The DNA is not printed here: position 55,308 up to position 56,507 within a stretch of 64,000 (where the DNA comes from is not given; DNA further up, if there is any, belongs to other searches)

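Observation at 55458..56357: R-M-coupled HEPN (RNNIVH) protein with a coiled-coil and zinc ribbon: candidate PrrC-style backup effector of an unrecognised family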

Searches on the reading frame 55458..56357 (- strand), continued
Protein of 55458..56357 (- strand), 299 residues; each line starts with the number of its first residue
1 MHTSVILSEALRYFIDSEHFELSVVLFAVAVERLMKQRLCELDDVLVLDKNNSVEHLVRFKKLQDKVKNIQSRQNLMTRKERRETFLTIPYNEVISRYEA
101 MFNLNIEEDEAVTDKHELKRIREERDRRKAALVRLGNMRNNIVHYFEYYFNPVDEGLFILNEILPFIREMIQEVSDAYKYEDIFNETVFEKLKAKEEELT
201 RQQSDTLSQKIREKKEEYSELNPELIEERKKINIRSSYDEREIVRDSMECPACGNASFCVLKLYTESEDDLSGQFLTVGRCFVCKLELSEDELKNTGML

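Call 23: search_protein_representatives(alignment_id=A1)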
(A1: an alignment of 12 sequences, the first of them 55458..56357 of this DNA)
Query: 12 sequences, 279 profile positions. Proteins with E-value up to 0.001 (for the whole library): 73; up to 1e-10: 20; up to 1e-30: 6. The best 73 are listed.
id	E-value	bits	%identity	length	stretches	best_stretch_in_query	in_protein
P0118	7.5e-136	468.4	-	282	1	1-279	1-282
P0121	1.9e-71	257.1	-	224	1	99-277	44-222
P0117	3.8e-56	206.9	-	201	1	45-165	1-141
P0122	1.1e-55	205.4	-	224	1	151-278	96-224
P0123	9.0e-48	179.4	-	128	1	1-127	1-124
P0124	4.8e-34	134.4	-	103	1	1-91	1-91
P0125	5.0e-25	104.8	-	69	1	1-69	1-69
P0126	5.0e-20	88.4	-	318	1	7-274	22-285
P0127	1.2e-19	87.2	-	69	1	150-212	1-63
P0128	2.7e-19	86.1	-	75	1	1-56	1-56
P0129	8.6e-16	74.5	-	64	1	228-276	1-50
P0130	2.8e-15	72.8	-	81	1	45-98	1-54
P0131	8.5e-15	71.3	-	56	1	1-50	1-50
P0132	2.0e-14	70.1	-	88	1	220-278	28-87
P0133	2.2e-14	69.9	-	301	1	7-273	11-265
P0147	1.3e-08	51.0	-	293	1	20-271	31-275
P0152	1.6e-07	47.4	-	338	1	19-275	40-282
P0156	4.8e-07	45.8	-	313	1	14-273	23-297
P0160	2.2e-06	43.7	-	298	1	17-271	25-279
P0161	2.5e-06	43.5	-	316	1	25-269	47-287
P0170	3.2e-05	39.8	-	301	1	24-276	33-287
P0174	4.8e-05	39.3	-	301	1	11-273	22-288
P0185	2.3e-04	37.0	-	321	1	15-276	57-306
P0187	5.9e-04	35.7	-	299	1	15-272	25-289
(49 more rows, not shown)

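Call 26: search_protein_families(library=pfam, alignment_id=A2, max_evalue=0.1)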
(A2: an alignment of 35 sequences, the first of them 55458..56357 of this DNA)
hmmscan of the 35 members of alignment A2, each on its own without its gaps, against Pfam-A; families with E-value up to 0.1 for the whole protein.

A. member 1, window:55458-56357:- (299 aa): 0 families

B. families by the number of members that match (of 35 scanned): 35 families (the first 25 are shown)
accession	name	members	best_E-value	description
PF12358.13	DUF3644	5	0.0003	Domain of unknown function (DUF3644)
PF18735.6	HEPN_RiboL-PSP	4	7.1e-05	RiboL-PSP-HEPN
PF14354.12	Lar_restr_allev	4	0.012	Restriction alleviation protein Lar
PF15112.11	DUF4559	2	0.0042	Domain of unknown function (DUF4559)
PF20185.3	DUF6548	2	0.024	Family of unknown function (DUF6548)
PF23145.1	Zf_2nd_IFT121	2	0.047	IFT121, second zinc finger domain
PF05605.18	zf-Di19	2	0.062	Drought induced 19 protein (Di19), zinc-binding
PF05129.18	Zn_ribbon_Elf1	2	0.068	Transcription elongation factor Elf1 like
PF24076.1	DUF7368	1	0.00018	Family of unknown function (DUF7368)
PF14122.12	YokU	1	0.011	YokU-like protein, putative antitoxin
PF12213.14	Dpoe2NT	1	0.013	DNA polymerases epsilon N terminal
PF20412.3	RALGAPB_N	1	0.018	RALGAPB N-terminal domain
PF07797.19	DUF1639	1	0.019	Protein of unknown function (DUF1639)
PF24460.1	DUF7575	1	0.021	Domain of unknown function (DUF7575)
PF17316.7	Perilipin_2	1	0.025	Perilipin protein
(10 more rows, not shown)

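Call 27: fold_search(model_id=the predicted structure, library=pdb)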
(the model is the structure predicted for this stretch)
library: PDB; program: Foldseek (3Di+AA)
matches with E <= 10: 51; with E <= 0.001: 0
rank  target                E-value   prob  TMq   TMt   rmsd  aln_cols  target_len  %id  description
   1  7d58_I                1.3e+00  0.60  0.12  0.29   5.3        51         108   18  cryo-EM structure of human RNA polymerase III in elongating state (released 2021-02-17)
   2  2q00_B                1.9e+00  0.14  0.14  0.29  15.9       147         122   13  Crystal structure of the P95883_SULSO protein from Sulfolobus solfataricus. NESG target SsR10. (released 2007-05-29)
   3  6tug_E                2.2e+00  0.30  0.29  0.22   8.2       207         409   15  Enterococcus italicus Csm6 bound to cyclic hexa-2'-fluoro-hexa-dAMP (released 2020-02-26)
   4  9khh_D                2.6e+00  0.06  0.16  0.09  17.0       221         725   11  Structure of the complex of LGR4 with Norrin (2:2) (released 2025-07-16)
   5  9khh_C                2.6e+00  0.06  0.16  0.09  17.0       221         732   11  Structure of the complex of LGR4 with Norrin (2:2) (released 2025-07-16)
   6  3c8g_B                3.1e+00  0.04  0.13  0.19  17.5       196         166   13  Crystal structure of a possible transciptional regulator YggD from Shigella flexneri 2a str. 2457T (released 2008-02-19)
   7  5cuv_A                3.1e+00  0.04  0.12  0.10  28.4       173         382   12  Crystal structure of Trypanosoma cruzi Vacuolar Soluble Pyrophosphatases in apo form (released 2016-03-02)
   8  2jpu_MODEL_1_A        3.2e+00  0.09  0.13  0.28  16.0       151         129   14  solution structure of NESG target SsR10, Orf c02003 protein (released 2007-07-03)
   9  2q00_A                3.7e+00  0.09  0.13  0.29  15.4       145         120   16  Crystal structure of the P95883_SULSO protein from Sulfolobus solfataricus. NESG target SsR10. (released 2007-05-29)
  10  4z9i_A                3.7e+00  0.04  0.12  0.19  20.3       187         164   15  Asp-TarS from E. coli (released 2016-07-20)
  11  4tx5_B                3.9e+00  0.04  0.15  0.23  27.1       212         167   12  Crystal structure of Smac-DIABLO (in space group P65) (released 2015-07-15)
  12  3c8g_A                4.3e+00  0.03  0.12  0.18  16.6       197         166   11  Crystal structure of a possible transciptional regulator YggD from Shigella flexneri 2a str. 2457T (released 2008-02-19)
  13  9i05_XB               4.6e+00  0.14  0.14  0.34   5.3        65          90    9  Cryo-EM structure of the large subunit of the mitochondrial ribosome from Toxoplasma gondii (released 2025-06-11)
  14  4z9h_B                4.6e+00  0.02  0.11  0.17  19.6       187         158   17  Asp-Tar from E. coli (released 2016-07-20)
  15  8to0_BJ               4.6e+00  0.02  0.11  0.08  42.0       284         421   12  48-nm repeating structure of doublets from mouse sperm flagella (released 2023-11-01)
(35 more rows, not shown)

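Call 29: find_homologous_proteins(query=A3, max_evalue=0.001)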
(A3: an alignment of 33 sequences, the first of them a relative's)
Query A3 (33 sequences) (318 aa, profile of the alignment): 40 proteins with E <= 0.001 among 8000 candidates.
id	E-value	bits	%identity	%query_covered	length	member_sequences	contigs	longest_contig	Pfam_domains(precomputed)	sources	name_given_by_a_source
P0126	2.8e-87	311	100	100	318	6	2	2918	-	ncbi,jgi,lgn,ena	-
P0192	1.2e-83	299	78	99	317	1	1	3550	-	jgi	jgi:hypothetical protein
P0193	3.1e-81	291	48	99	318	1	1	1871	-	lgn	-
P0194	5.8e-80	286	54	98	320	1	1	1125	-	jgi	jgi:transcription elongation factor Elf1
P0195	8.7e-80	286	53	95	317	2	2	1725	-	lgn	-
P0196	6.3e-79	283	47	97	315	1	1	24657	-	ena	-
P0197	1.4e-78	282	46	98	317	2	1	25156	-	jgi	-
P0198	3.4e-78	281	52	97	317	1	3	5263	-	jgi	jgi:hypothetical protein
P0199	3.5e-78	281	45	98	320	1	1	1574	-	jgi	jgi:hypothetical protein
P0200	3.5e-78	281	54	96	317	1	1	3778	-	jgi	jgi:hypothetical protein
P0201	3.6e-78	281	46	99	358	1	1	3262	-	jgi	jgi:uncharacterized protein YutE (UPF0331/DUF86 family)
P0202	5.2e-78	280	43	94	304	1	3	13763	-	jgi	jgi:hypothetical protein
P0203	1.1e-77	279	45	97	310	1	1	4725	-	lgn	-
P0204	2.7e-77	278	54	91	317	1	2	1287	-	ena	-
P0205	3.7e-77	277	48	96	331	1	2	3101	-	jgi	jgi:hypothetical protein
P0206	5.3e-77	277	52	98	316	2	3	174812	-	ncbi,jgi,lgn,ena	jgi:hypothetical protein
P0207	1.2e-76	276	69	99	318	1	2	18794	-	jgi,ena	jgi:hypothetical protein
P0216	2.9e-74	268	49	95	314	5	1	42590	-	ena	-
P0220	2.4e-61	225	28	36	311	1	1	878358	-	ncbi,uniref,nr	ncbi:hypothetical protein FPZ42_08930 [Mucilaginibacter achroorhodeus]|uniref:Uncharacterized protei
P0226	8.1e-15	72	29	74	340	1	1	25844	-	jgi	jgi:hypothetical protein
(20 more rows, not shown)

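Call 30: find_encoding_contigs(protein=P0206, flank=9000, max_places=2)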
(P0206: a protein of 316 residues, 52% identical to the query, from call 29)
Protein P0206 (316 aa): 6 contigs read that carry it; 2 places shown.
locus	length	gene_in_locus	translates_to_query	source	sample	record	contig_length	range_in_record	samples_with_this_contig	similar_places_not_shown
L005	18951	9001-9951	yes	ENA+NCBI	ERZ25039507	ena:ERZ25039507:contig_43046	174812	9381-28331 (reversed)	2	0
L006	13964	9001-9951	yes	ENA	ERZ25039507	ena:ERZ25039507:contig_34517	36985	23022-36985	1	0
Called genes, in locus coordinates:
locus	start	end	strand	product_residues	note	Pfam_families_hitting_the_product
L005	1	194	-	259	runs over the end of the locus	-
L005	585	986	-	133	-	-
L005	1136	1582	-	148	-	-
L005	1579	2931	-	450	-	-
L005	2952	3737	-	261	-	-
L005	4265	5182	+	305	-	-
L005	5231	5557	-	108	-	-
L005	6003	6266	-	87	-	-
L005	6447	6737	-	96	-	PF00072:Response_reg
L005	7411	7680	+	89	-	-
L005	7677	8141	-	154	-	-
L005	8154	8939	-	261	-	-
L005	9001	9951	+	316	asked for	-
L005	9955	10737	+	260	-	-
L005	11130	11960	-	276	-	-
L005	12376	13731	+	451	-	PF10091:Glycoamylase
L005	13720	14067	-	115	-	-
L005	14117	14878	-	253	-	PF05239:PRC (faint)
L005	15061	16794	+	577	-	PF00654:Voltage_CLC, PF02080:TrkA_C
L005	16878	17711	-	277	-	-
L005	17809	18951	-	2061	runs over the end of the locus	PF04234:CopC (faint), PF13205:Big_5, PF26758:DALR_N (faint), PF13205:Big_5, PF11999:Ice_binding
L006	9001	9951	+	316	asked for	-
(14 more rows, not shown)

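Call 31: find_encoding_contigs(protein=P0220, flank=9000, max_places=2)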
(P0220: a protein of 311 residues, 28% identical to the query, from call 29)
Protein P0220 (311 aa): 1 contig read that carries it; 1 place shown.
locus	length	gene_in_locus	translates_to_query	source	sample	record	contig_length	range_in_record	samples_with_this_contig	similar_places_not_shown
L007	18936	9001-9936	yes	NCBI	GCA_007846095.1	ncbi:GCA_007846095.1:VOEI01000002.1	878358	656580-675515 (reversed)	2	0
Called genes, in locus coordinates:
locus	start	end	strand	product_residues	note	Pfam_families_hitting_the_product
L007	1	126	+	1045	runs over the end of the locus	PF00873:ACR_tran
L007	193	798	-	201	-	PF09997:DUF2238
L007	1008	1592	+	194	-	PF02469:Fasciclin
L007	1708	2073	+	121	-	-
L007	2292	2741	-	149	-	PF00583:Acetyltransf_1, PF13673:Acetyltransf_10, PF13508:Acetyltransf_7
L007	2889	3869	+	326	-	PF09935:DUF2167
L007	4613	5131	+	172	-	PF05163:DinB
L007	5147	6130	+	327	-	PF04909:Amidohydro_2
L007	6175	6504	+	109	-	PF12840:HTH_20, PF01022:HTH_5, PF13412:HTH_24 (weak)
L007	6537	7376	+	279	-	PF01135:PCMT, PF13489:Methyltransf_23, PF01209:Ubie_methyltran, PF06325:PrmA, PF13649:Methyltransf_25, PF13847:Methyltransf_31, PF08241:Methyltransf_11, PF08242:Methyltransf_12, +3 more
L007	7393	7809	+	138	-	PF01451:LMWPc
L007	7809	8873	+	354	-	PF01758:SBF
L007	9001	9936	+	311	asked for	-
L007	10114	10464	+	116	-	-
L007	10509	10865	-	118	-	PF01638:HxlR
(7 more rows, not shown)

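Call 32: find_encoding_contigs(protein=P0216, flank=9000, max_places=2)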
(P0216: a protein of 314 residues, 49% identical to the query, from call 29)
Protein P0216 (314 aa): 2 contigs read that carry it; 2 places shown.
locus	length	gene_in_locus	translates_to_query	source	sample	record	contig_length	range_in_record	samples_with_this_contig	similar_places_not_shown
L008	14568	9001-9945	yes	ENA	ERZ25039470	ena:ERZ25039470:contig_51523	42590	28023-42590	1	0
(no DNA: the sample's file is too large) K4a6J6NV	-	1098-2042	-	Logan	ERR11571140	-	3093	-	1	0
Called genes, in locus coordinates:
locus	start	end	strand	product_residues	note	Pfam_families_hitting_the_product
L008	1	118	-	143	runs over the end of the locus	PF22522:DUF6998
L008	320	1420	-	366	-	PF00089:Trypsin, PF13365:Trypsin_2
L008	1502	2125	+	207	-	-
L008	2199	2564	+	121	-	PF13560:HTH_31, PF01381:HTH_3, PF12844:HTH_19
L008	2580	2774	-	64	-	-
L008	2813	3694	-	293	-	PF03476:MOSC_N, PF03473:MOSC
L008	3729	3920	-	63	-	-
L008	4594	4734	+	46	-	-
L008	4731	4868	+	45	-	-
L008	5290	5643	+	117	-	PF07238:PilZ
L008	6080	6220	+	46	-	-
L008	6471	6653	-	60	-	-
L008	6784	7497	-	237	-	-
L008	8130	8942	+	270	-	PF04471:Mrr_cat (weak)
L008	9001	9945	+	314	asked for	-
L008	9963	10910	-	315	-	PF14355:Abi_C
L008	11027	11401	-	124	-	PF00581:Rhodanese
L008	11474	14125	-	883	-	PF02739:5_3_exonuc_N, PF01367:5_3_exonuc, PF00476:DNA_pol_A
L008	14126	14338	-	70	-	-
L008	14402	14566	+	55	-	?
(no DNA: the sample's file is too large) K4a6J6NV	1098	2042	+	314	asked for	-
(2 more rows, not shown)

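Call 37: find_encoding_contigs(protein=P0197, flank=7000, max_places=2)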
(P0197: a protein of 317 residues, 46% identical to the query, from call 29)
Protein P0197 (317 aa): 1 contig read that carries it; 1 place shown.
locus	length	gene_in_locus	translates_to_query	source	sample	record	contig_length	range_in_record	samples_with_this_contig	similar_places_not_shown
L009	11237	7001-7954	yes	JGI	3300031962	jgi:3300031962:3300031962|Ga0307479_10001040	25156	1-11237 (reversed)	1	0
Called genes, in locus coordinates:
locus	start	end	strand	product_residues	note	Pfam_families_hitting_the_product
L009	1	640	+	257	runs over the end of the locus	-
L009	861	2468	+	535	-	PF07719:TPR_2 (faint), PF14559:TPR_19 (faint)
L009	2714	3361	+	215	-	PF00144:Beta-lactamase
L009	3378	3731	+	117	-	-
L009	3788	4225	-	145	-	PF12893:Lumazine_bd_2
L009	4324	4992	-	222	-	PF13857:Ank_5 (faint), PF00023:Ank (faint), PF12796:Ank_2, PF13606:Ank_3 (faint), PF13637:Ank_4 (weak), PF12796:Ank_2 (weak)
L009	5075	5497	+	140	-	-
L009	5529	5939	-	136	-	-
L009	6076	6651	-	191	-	-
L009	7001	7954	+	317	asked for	-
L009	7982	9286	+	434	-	PF04326:SLFN_AlbA_2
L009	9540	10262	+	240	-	-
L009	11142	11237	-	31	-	?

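Call 38: find_encoding_contigs(protein=P0226, flank=7000, max_places=2)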
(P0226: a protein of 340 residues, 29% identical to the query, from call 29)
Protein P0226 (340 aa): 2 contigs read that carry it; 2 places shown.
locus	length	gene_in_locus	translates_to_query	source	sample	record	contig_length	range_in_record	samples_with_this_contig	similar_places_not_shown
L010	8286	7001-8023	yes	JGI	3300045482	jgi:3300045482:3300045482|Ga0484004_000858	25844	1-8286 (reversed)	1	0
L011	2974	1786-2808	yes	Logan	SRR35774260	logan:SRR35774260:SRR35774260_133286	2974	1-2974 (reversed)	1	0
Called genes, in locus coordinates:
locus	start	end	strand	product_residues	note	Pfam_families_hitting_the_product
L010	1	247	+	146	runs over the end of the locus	PF04343:DUF488, PF22751:DUF488-N3a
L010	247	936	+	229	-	PF22557:DuOB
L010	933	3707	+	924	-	PF06634:DUF1156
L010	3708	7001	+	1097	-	PF18731:HEPN_Swt1, PF04465:DUF499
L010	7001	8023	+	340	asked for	-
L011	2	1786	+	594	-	?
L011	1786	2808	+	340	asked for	-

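Call 46: find_related_loci(query=A1, collection=genome_contigs, flank=10000)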
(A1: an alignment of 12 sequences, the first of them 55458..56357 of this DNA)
Query A1 (299 aa) in genome_contigs; peptide patterns used: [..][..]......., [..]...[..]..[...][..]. (x = any residue, [..] = any of these).
34 stretches matched a pattern; 8 encode a relative of the query (tblastn E <= 1e-3); 8 distinct loci.
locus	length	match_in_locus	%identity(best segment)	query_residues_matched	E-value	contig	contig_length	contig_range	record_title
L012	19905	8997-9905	81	1-299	7e-164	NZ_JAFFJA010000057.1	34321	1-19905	Tepidanaerobacter sp. GT38 sequence057, whole genome shotgun sequence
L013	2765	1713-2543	51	1-299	3e-99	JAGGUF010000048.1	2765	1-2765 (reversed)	MAG: bacterium isolate AUK067 PB_MBMC_021_c_000000000064, whole genome shotgun sequence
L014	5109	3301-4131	51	1-299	2e-91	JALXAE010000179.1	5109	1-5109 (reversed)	MAG: Syntrophobacterales bacterium isolate T2_metabat1_scaf2bin.240 T2_NODE_33781_length_5109_cov_1.691289, whole genome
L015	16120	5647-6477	50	1-299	8e-91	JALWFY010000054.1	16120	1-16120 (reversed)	MAG: Desulfohalobiaceae bacterium isolate T11_metabat2_scaf2bin.110 T11_NODE_1386_length_16120_cov_7.535359, whole genom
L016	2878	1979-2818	48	1-299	1e-88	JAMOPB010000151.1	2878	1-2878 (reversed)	MAG: Candidatus Cloacimonadota bacterium isolate 4559-240_metabat1_scaf2bin.014 4559-240_scaffold_21189_c1, whole genome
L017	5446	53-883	46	1-299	7e-83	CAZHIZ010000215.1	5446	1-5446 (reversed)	MAG TPA_asm: uncultured Caldithrix sp. isolate SRP163575_co3_317 genome assembly, contig: NODE_16118_length_5446_cov_8.4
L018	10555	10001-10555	52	1-205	7e-60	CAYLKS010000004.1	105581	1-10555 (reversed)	MAG TPA_asm: uncultured bacterium isolate binchicken_co256_502 genome assembly, contig: NODE_95_length_105581_cov_7.8934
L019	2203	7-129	59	1-39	8e-8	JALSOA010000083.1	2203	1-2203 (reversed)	MAG: Acidobacteria bacterium isolate 356-284_metabat1_scaf2bin.085 356-284_scaffold_46197_c1, whole genome shotgun seque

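Call 52: search_protein_families(library=pfam, proteins=[L015:3251-5632:+, L015:6624-8207:+, L018:6909-8105:+, L018:8292-8882:+, L018:8872-9834:+, L002:4339-4620:+, L001:7850-8023:+, L002:5542-6330:+, L005:9955-10737:+], max_evalue=0.01)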
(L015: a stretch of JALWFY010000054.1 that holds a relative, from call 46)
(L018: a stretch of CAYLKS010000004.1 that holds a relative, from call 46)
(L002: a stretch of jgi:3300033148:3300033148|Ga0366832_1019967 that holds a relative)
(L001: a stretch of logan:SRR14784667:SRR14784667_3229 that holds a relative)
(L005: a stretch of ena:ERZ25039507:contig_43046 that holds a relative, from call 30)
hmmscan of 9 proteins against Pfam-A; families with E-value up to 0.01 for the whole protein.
L015:3251-5632:+ (793 aa): 1 family
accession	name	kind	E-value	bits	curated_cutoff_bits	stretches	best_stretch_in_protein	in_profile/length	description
PF13166.12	AAA_13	-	1.5e-35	123.5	36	1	18-716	2-649/713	AAA domain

L015:6624-8207:+ (527 aa): 4 families
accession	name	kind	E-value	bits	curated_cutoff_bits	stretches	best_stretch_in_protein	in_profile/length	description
PF14516.12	AAA_35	-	1.3e-09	37.8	27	1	8-244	4-244/331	AAA-like domain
PF13401.12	AAA_22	-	0.00054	20.7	27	1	41-154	9-110/130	AAA domain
PF01637.24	ATPase_2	-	0.00059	20.1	33.2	1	28-234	11-220/225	ATPase domain predominantly from Archaea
PF00004.35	AAA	-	0.0018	19.2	21.2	1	42-149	3-89/131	ATPase family associated with various cellular activities (AAA)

L018:6909-8105:+ (398 aa): 0 families

L018:8292-8882:+ (196 aa): 0 families

L018:8872-9834:+ (320 aa): 1 family
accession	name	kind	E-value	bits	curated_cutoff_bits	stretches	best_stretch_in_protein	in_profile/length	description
PF16162.10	KwaB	-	7.7e-16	59.1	26.3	1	120-308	2-186/186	Kiwa protein KwaB-like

L002:4339-4620:+ (93 aa): 1 family
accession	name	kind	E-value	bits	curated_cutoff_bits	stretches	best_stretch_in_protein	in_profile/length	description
PF02634.21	FdhD-NarQ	-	0.0072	16.5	27.2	1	55-90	185-220/237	FdhD/NarQ family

L001:7850-8023:+ (57 aa): 0 families

L002:5542-6330:+ (262 aa): 2 families
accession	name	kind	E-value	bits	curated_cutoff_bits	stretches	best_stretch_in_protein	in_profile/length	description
PF00226.36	DnaJ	-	1.3e-05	25.6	27.8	1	117-157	13-50/63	DnaJ domain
PF10805.13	DUF2730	-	0.005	17.3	24.9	0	145-214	17-91/102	Protein of unknown function (DUF2730)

L005:9955-10737:+ (260 aa): 0 families
